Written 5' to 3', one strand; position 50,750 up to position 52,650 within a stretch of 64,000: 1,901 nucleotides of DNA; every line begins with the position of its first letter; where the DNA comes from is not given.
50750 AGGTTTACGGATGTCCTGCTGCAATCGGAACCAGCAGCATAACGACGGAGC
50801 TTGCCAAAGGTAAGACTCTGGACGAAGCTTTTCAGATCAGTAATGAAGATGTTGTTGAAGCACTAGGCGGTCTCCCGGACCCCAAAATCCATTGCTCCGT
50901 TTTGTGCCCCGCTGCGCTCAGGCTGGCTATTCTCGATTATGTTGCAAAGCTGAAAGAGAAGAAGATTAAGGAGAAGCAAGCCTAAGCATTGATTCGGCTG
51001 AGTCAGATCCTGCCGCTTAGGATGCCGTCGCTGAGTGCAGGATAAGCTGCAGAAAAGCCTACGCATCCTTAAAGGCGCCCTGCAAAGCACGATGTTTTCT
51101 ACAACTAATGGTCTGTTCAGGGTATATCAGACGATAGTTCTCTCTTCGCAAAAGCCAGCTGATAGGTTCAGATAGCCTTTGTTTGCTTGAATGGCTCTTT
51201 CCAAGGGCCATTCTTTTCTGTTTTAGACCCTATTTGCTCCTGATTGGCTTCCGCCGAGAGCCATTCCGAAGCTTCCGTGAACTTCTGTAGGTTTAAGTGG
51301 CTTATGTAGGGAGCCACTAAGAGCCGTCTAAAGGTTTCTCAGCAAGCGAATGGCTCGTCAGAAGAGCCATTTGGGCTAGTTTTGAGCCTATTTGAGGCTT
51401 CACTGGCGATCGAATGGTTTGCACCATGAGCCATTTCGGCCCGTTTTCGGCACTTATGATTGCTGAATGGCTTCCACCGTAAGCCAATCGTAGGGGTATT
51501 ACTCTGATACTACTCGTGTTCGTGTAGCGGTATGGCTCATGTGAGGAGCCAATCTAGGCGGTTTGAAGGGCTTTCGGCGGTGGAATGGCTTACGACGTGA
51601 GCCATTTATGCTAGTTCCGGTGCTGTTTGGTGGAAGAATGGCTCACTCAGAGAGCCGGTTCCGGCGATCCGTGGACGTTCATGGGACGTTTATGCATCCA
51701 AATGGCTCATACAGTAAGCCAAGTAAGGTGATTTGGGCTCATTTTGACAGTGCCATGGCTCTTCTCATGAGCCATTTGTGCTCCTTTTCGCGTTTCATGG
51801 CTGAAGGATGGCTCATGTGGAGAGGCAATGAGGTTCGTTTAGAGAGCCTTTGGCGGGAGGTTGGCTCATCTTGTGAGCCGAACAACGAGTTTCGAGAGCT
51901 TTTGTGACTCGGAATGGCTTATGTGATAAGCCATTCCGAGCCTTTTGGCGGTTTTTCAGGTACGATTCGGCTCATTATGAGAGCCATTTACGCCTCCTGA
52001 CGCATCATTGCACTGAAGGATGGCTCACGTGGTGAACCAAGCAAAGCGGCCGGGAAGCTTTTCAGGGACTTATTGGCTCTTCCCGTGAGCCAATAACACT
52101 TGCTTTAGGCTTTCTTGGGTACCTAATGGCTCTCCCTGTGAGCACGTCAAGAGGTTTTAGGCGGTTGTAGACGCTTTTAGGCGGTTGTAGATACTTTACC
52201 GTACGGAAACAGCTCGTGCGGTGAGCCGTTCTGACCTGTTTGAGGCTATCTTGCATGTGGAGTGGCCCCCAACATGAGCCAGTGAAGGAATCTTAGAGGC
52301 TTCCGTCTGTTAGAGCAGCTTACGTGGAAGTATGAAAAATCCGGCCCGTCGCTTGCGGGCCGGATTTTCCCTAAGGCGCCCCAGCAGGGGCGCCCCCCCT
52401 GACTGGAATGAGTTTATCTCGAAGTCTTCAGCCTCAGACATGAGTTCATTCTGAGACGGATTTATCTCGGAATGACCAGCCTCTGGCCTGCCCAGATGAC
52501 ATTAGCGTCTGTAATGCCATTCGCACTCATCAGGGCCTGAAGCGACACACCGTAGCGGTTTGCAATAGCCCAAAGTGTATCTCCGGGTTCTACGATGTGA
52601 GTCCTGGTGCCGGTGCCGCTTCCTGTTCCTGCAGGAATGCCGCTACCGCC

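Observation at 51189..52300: Helically phased array of about 19 palindromic sites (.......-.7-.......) in 53-bp tandem units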

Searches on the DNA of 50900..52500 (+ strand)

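Call 13: search_rna_families(source=window, start=50900, end=52500, threshold=evalue, max_evalue=10)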
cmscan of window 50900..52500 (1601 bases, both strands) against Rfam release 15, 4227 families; matches with E-value up to 10: 9.
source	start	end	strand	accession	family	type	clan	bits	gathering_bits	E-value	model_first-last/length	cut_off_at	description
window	52334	52368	+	RF02051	STnc450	Gene; sRNA;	-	20.5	37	0.18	17-50/57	no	Enterobacterial sRNA STnc450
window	51409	51492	+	RF00797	mir-355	Gene; miRNA;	-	19.8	70.3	1.1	1-75/75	no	mir-355 microRNA precursor family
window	51166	51220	+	RF01489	sbrA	Gene; sRNA;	-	17.7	45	1.8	1-71/71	no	Listeria sRNA sbrA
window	52307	52368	+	RF01811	PtaRNA1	Gene; antitoxin;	-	17.2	47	2.5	1-72/72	no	Plasmid transferred anti-sense RNA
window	52335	52369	-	RF01025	mir-934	Gene; miRNA;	-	17.1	80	5.4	1-83/83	no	mir-934 microRNA precursor family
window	51763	51820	+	RF04204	mir-3473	Gene; miRNA;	-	16.4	71.8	4.8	1-78/78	no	mir-3473 microRNA precursor family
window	52335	52369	+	RF01025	mir-934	Gene; miRNA;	-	16.4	80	8.2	1-83/83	no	mir-934 microRNA precursor family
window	52331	52405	-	RF01812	Pxr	Gene; sRNA;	-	16.1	80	7.2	1-109/109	no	Pxr regulatory sRNA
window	52043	52122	+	RF00781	mir-505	Gene; miRNA;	-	15.5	60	7.7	1-83/83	no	mir-505 microRNA precursor family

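Call 75: search_dna_similar(query=window:51189-52312:+, collection=plasmids, mode=distant, max_rows=8)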
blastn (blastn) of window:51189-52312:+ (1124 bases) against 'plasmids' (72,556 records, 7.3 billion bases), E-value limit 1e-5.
No match.

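Call 76: search_dna_similar(query=window:51189-52312:+, collection=phages, mode=distant, max_rows=8)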
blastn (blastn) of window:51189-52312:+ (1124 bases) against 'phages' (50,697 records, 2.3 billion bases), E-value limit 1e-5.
No match.
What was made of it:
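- There is no match in plasmid or phage collections (calls 75, 76).
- Tried and rejected: Plasmid and phage collections give no match (calls 75, 76).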

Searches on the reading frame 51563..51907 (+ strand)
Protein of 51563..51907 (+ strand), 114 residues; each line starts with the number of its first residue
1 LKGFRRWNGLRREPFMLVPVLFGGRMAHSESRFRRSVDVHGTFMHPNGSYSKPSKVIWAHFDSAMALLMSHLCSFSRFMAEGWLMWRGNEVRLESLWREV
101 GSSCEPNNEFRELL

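Call 6: search_protein_families(library=pfam, proteins=[window:51563-51907:+])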
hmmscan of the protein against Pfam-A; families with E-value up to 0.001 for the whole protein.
window:51563-51907:+ (114 aa): 0 families
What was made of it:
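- Checked: The tract is non-coding: 53 is not a multiple of 3, and ORF 51563-51907 has no Pfam match (call 6).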
